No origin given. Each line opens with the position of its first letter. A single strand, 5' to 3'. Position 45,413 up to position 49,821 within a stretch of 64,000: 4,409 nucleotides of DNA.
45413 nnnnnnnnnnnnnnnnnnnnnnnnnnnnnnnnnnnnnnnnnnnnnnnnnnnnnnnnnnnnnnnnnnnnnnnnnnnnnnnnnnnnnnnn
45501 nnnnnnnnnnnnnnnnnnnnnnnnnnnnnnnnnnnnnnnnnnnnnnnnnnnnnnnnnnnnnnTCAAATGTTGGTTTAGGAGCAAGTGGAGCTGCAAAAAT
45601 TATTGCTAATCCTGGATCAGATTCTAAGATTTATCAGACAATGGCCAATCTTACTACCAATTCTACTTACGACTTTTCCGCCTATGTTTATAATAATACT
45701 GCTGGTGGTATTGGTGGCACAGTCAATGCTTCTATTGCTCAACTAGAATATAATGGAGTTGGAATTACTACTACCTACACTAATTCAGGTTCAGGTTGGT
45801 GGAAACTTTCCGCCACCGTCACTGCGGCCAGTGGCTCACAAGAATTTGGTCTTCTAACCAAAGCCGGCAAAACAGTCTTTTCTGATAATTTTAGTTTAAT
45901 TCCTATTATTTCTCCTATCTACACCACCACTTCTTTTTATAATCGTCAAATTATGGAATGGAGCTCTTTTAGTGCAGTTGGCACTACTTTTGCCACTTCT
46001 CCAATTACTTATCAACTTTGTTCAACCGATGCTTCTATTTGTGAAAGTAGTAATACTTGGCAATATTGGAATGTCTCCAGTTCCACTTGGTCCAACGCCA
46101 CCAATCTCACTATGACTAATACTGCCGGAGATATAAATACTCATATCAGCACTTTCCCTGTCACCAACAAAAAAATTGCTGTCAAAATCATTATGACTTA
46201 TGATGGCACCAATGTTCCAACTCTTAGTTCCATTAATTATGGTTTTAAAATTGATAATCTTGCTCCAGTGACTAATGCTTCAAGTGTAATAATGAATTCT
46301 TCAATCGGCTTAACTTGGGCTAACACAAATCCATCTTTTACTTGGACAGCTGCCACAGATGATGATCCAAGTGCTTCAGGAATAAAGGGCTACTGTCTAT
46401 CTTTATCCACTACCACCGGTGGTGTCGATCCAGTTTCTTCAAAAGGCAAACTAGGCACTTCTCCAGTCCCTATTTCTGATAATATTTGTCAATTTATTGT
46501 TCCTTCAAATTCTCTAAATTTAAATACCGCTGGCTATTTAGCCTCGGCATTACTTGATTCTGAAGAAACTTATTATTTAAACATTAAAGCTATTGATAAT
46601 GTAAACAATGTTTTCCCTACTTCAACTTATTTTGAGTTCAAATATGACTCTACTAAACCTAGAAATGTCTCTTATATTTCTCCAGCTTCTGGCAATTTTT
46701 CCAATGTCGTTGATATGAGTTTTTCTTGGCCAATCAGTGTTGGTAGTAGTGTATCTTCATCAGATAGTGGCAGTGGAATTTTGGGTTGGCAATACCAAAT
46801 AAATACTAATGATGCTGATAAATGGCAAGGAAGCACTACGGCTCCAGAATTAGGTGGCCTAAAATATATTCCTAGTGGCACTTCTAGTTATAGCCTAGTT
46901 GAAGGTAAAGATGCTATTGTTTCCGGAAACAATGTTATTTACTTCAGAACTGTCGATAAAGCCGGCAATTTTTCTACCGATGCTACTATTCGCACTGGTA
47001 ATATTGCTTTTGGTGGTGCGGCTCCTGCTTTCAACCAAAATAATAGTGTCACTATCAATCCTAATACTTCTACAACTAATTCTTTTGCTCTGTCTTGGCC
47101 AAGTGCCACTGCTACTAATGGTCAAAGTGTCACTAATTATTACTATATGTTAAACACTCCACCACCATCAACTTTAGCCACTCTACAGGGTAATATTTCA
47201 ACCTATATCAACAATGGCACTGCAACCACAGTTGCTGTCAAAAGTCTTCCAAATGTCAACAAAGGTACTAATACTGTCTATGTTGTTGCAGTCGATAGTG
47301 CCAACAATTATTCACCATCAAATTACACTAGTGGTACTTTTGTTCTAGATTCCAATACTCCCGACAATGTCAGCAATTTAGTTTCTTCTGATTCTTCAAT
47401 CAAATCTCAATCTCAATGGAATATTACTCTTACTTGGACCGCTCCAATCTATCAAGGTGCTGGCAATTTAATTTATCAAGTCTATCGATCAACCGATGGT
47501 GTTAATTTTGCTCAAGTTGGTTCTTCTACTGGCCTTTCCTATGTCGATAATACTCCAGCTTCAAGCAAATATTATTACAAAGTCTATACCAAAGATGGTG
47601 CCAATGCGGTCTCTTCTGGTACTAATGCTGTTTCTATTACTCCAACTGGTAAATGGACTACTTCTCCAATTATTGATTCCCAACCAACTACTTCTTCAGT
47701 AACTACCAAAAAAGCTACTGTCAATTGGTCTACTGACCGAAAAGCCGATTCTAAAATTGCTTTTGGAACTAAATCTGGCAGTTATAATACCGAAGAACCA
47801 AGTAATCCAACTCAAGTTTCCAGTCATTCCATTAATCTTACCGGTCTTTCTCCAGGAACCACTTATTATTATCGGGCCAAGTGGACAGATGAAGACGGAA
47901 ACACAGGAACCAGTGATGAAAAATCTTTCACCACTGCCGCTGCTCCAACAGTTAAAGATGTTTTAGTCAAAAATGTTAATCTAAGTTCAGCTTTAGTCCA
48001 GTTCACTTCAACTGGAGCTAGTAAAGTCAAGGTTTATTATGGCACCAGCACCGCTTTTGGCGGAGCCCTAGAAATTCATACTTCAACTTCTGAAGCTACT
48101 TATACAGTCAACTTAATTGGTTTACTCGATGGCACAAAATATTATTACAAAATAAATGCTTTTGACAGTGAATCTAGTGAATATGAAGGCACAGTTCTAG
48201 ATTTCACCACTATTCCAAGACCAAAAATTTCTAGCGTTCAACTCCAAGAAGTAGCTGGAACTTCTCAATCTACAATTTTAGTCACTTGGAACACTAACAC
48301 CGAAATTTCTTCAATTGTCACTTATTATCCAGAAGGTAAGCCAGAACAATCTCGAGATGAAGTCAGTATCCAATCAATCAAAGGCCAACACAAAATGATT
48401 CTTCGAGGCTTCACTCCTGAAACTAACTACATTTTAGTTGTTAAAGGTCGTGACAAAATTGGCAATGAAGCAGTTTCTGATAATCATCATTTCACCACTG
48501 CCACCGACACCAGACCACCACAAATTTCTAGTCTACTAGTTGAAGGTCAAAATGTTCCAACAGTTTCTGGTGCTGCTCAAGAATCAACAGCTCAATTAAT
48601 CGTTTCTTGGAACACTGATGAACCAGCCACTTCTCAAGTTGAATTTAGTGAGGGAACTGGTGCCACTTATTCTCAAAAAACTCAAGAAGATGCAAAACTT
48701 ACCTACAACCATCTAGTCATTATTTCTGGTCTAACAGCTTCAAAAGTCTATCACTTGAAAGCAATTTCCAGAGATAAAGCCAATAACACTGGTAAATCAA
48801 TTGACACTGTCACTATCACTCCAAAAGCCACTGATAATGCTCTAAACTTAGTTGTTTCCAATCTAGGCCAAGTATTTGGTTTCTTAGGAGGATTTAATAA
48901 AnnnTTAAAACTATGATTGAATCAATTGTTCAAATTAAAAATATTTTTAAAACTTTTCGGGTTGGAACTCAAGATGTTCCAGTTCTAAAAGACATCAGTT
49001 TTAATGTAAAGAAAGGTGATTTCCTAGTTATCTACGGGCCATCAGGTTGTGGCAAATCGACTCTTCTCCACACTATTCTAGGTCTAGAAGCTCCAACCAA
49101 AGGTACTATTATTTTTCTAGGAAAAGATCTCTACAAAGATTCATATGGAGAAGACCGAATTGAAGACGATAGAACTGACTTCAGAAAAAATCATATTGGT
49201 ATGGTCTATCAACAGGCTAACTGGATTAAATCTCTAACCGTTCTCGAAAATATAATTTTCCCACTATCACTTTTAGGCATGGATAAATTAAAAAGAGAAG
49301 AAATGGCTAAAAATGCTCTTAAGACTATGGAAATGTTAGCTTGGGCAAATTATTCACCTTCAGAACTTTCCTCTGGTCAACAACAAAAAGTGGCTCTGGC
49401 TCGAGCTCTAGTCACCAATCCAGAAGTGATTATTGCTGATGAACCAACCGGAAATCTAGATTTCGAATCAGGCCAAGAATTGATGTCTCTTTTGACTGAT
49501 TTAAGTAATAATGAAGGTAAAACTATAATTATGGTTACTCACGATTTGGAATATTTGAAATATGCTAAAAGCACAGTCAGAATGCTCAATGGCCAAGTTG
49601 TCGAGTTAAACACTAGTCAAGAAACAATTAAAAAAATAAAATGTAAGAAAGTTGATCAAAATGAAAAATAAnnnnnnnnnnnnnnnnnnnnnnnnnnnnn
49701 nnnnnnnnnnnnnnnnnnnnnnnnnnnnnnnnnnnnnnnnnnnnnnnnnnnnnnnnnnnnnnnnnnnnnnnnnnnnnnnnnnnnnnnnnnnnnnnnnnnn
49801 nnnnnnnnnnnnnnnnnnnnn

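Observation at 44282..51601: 1540-aa membrane-anchored FGE-domain/FN3-array surface protein immediately followed by a MacB-type ABC exporter pair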

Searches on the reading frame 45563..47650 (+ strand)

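Call 9: search_protein_families(library=pfam, proteins=[window:45563-47650:+], max_evalue=10)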
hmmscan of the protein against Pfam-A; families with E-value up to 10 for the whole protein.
seq(696 aa): 1 family
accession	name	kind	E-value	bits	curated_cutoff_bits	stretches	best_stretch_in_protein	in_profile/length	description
PF09136.16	Glucodextran_B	-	0.69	10.3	27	0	452-473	54-75/83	Glucodextranase, domain B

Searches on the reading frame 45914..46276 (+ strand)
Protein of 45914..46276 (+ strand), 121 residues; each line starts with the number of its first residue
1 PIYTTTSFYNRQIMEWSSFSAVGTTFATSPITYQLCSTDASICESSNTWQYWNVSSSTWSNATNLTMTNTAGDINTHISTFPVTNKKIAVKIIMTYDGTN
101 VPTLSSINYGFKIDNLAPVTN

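Call 72: search_protein_families(library=pfam, proteins=[window:45914-46276:+], max_evalue=1)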
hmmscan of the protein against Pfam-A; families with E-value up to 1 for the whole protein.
window:45914-46276:+ (121 aa): 3 families
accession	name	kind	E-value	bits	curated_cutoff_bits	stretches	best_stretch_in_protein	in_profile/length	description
PF20916.2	BscB_a-b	-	0.11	12.7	23.7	1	19-84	46-111/135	Cellulose Synthase Subunit B, alpha-beta domain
PF21632.3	MOV-10_N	-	0.23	12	27.4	0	97-120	38-61/67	Helicase MOV-10, N-terminal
PF10902.13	WYL_2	-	0.48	11.2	26.7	0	23-61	29-67/74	WYL_2, Sm-like SH3 beta-barrel fold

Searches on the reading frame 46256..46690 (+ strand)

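Call 72: search_protein_families(library=pfam, proteins=[window:46256-46690:+], max_evalue=1)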
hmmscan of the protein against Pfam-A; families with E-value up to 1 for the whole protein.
window:46256-46690:+ (145 aa): 1 family
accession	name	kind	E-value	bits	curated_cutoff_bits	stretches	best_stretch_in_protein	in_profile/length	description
PF25788.1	Ig_Rha78A_N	-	0.17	12.6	27.4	0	23-127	17-98/105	Rha78A-like, N-terminal immunoglobulin domain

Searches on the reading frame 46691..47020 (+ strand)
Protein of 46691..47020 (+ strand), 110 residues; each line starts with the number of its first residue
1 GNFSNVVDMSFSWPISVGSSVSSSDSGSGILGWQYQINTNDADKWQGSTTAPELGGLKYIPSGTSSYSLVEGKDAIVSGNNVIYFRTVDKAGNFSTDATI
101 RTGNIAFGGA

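Call 72: search_protein_families(library=pfam, proteins=[window:46691-47020:+], max_evalue=1)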
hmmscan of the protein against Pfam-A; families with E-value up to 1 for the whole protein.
window:46691-47020:+ (110 aa): 1 family
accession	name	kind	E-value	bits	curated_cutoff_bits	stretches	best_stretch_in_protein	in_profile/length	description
PF13061.11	DUF3923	-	0.16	12.5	25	1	81-97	20-36/65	Protein of unknown function (DUF3923)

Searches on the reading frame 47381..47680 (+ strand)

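Call 72: search_protein_families(library=pfam, proteins=[window:47381-47680:+], max_evalue=1)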
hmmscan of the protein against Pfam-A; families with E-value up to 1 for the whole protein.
window:47381-47680:+ (100 aa): 2 families
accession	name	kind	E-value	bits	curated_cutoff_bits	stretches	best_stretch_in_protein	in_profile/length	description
PF14292.12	SusE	-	0.0095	16.5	25.2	1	9-49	29-72/106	SusE outer membrane protein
PF18370.7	RGI_lyase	-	0.035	14.9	27.8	1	27-78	30-80/86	Rhamnogalacturonan I lyases beta-sheet domain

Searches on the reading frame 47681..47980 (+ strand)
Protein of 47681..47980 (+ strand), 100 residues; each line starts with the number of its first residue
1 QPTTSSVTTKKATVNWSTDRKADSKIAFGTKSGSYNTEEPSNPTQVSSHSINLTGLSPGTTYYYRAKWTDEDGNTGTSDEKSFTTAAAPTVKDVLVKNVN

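Call 72: search_protein_families(library=pfam, proteins=[window:47681-47980:+], max_evalue=1)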
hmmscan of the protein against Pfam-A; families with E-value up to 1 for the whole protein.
window:47681-47980:+ (100 aa): 6 families
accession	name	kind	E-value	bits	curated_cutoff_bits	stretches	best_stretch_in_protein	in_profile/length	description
PF16656.11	Pur_ac_phosph_N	-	4.2e-11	43.7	30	1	6-85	10-93/93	Purple acid Phosphatase, N-terminal domain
PF16655.11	PhoD_N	-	0.00033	21.6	30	1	10-75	26-85/90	PhoD-like phosphatase, N-terminal domain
PF00041.27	fn3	-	0.0015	19.1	25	1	5-79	9-79/84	Fibronectin type III domain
PF17425.8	Arylsulfotran_N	-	0.003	18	24.2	1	35-80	38-82/88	Arylsulfotransferase Ig-like domain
PF25788.1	Ig_Rha78A_N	-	0.0091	16.7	27.4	1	51-86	66-102/105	Rha78A-like, N-terminal immunoglobulin domain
PF25077.1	DUF7800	-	0.03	14.9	27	1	4-70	10-73/89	Domain of unknown function (DUF7800)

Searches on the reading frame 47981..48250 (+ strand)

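Call 72: search_protein_families(library=pfam, proteins=[window:47981-48250:+], max_evalue=1)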
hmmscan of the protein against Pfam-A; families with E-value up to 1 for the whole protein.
window:47981-48250:+ (90 aa): 2 families
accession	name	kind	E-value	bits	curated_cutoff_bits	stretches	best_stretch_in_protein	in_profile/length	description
PF16656.11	Pur_ac_phosph_N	-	0.00028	21.8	30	1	4-67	15-88/93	Purple acid Phosphatase, N-terminal domain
PF16655.11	PhoD_N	-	0.021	15.8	30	1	33-67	51-84/90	PhoD-like phosphatase, N-terminal domain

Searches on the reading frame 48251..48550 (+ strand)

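Call 72: search_protein_families(library=pfam, proteins=[window:48251-48550:+], max_evalue=1)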
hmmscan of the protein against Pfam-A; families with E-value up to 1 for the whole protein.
window:48251-48550:+ (100 aa): 3 families
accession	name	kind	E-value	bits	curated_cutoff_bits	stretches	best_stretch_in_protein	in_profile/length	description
PF16656.11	Pur_ac_phosph_N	-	1.6e-07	32.2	30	1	3-83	10-93/93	Purple acid Phosphatase, N-terminal domain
PF00041.27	fn3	-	4.8e-05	23.9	25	1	5-79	12-81/84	Fibronectin type III domain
PF25059.1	FN3_DSCAM-DSCAML_C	-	0.0003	21.5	39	1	10-86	10-82/89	DSCAM/DSCAML C-terminal Fn3-like domain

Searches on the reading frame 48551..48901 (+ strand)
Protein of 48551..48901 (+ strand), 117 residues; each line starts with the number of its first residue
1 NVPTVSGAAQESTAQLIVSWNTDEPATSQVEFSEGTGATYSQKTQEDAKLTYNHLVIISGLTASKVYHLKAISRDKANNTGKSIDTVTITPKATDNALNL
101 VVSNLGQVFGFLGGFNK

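Call 72: search_protein_families(library=pfam, proteins=[window:48551-48901:+], max_evalue=1)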
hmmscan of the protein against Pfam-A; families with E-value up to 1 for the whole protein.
window:48551-48901:+ (117 aa): 2 families
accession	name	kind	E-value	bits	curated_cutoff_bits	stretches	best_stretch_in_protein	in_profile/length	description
PF16656.11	Pur_ac_phosph_N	-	3.6e-05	24.7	30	1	11-73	10-80/93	Purple acid Phosphatase, N-terminal domain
PF25059.1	FN3_DSCAM-DSCAML_C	-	0.12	13.2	39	1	51-92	42-83/89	DSCAM/DSCAML C-terminal Fn3-like domain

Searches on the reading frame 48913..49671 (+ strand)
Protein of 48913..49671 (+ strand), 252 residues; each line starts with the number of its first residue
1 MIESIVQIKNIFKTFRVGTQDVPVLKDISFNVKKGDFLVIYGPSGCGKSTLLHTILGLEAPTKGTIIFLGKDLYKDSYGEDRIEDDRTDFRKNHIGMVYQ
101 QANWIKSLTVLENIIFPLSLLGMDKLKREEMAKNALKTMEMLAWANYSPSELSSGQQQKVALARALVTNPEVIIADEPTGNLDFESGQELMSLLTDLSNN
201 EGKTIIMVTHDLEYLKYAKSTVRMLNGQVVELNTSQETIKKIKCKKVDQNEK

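Call 7: search_protein_families(library=pfam, proteins=[window:48913-49671:+], max_evalue=0.01)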
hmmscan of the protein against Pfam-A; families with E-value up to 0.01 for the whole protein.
window:48913-49671:+ (252 aa): 15 families
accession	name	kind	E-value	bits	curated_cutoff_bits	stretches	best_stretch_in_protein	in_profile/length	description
PF00005.33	ABC_tran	-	1e-35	123.8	25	1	25-179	1-136/137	ABC transporter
PF13304.12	AAA_21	-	1.7e-09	38.6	27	1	148-213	234-301/304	AAA domain, putative AbiEii toxin, Type IV TA system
PF02463.25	SMC_N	-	2.2e-06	27.7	40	0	137-226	122-213/220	RecF/RecN/SMC N terminal domain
PF01637.24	ATPase_2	-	1.9e-05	25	33.2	1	34-69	19-54/225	ATPase domain predominantly from Archaea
PF13401.12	AAA_22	-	0.0002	22.1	27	1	35-91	5-33/130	AAA domain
PF13166.12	AAA_13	-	0.0004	19.7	36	0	165-224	522-583/713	AAA domain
PF03193.22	RsgA_GTPase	-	0.00046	20.5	30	1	13-57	85-128/174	RsgA GTPase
PF02456.21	Adeno_IVa2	-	0.00061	19.2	21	1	29-69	80-123/370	Adenovirus IVa2 protein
PF13191.12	AAA_16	-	0.0011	19.9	32.6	1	36-57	25-46/167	AAA ATPase domain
PF03215.21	Rad17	-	0.0017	18.8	23.8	1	29-54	39-64/186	Rad17 P-loop domain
PF13555.12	AAA_29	-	0.0019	18.3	27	1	31-57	18-44/61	P-loop containing region of AAA domain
PF13476.12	AAA_23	-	0.0037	18.3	27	0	27-54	12-38/201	AAA domain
PF01695.23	IstB_IS21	-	0.0047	16.9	24.1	0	20-68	78-124/238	IstB-like ATP binding protein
PF20720.3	nSTAND3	-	0.006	16.7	27.2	0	32-56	14-38/155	Novel STAND NTPase 3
PF13479.12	AAA_24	-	0.0083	16.4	27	0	38-68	5-27/195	AAA domain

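Call 8: search_protein_families(library=ncbifam, proteins=[window:48913-49671:+], max_evalue=0.01)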
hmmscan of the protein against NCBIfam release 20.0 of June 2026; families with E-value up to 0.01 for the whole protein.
window:48913-49671:+ (252 aa): 191 families (the best 25 are shown)
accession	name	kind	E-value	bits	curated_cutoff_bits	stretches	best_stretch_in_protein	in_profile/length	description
TIGR02211.1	LolD_lipo_ex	equivalog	1.2e-59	201.5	307.75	1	5-230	1-220/221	lipoprotein-releasing ABC transporter ATP-binding protein LolD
TIGR02673.1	FtsE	equivalog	1.4e-52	178.5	264.85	1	5-222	1-208/214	cell division ATP-binding protein FtsE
NF008639.0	PRK11629.1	equivalog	1.7e-51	174.9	360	1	4-230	5-225/234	lipoprotein-releasing ABC transporter ATP-binding protein LolD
NF038007.1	ABC_ATP_DarD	equivalog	6.6e-51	172.9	375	1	6-228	2-217/218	darobactin export ABC transporter ATP-binding protein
TIGR02982.1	heterocyst_DevA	subfamily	1.9e-50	171.5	295.8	1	5-229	1-219/220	ABC exporter ATP-binding subunit, DevA family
TIGR03608.1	L_ocin_972_ABC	subfamily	2.5e-49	167.5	254.85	1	9-223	2-205/206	putative bacteriocin export ABC transporter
TIGR02315.1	ABC_phnC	equivalog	5.8e-48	163.4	266.1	1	5-238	1-233/243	phosphonate ABC transporter ATP-binding protein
NF007826.0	PRK10535.1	equivalog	1.3e-47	162.4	966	1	4-245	3-237/648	macrolide ABC transporter ATP-binding protein/permease MacB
TIGR04521.1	ECF_ATPase_2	equivalog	1.3e-47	162.2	330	1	7-243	2-237/279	energy-coupling factor transporter ATPase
TIGR01186.1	proV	subfamily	2.2e-47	161.9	326.6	1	25-240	9-219/363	betaine/proline/choline family ABC transporter ATP-binding protein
NF040933.2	ABC_arch_GlcV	equivalog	2.7e-46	158.1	450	1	6-241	3-232/357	glucose ABC transporter ATP-binding protein GlcV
TIGR03265.1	PhnT2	equivalog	5.6e-46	157.4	457.7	1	5-241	4-225/353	putative 2-aminoethylphosphonate ABC transporter ATP-binding protein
NF007879.0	PRK10584.1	equivalog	1.2e-45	156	336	1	3-231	4-226/228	putative ABC transporter ATP-binding protein YbbA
TIGR04520.1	ECF_ATPase_1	equivalog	4e-45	154.3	315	1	7-241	2-226/269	energy-coupling factor transporter ATPase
NF007027.0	PRK09493.1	equivalog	9e-45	152.9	379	1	6-244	2-229/240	glutamine ABC transporter ATP-binding protein GlnQ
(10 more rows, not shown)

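Call 20: find_encoding_contigs(protein=window:48913-49671:+, flank=10000, max_places=6)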
Protein window:48913-49671:+ (252 aa): no gene with exactly this product is on record in the collection.
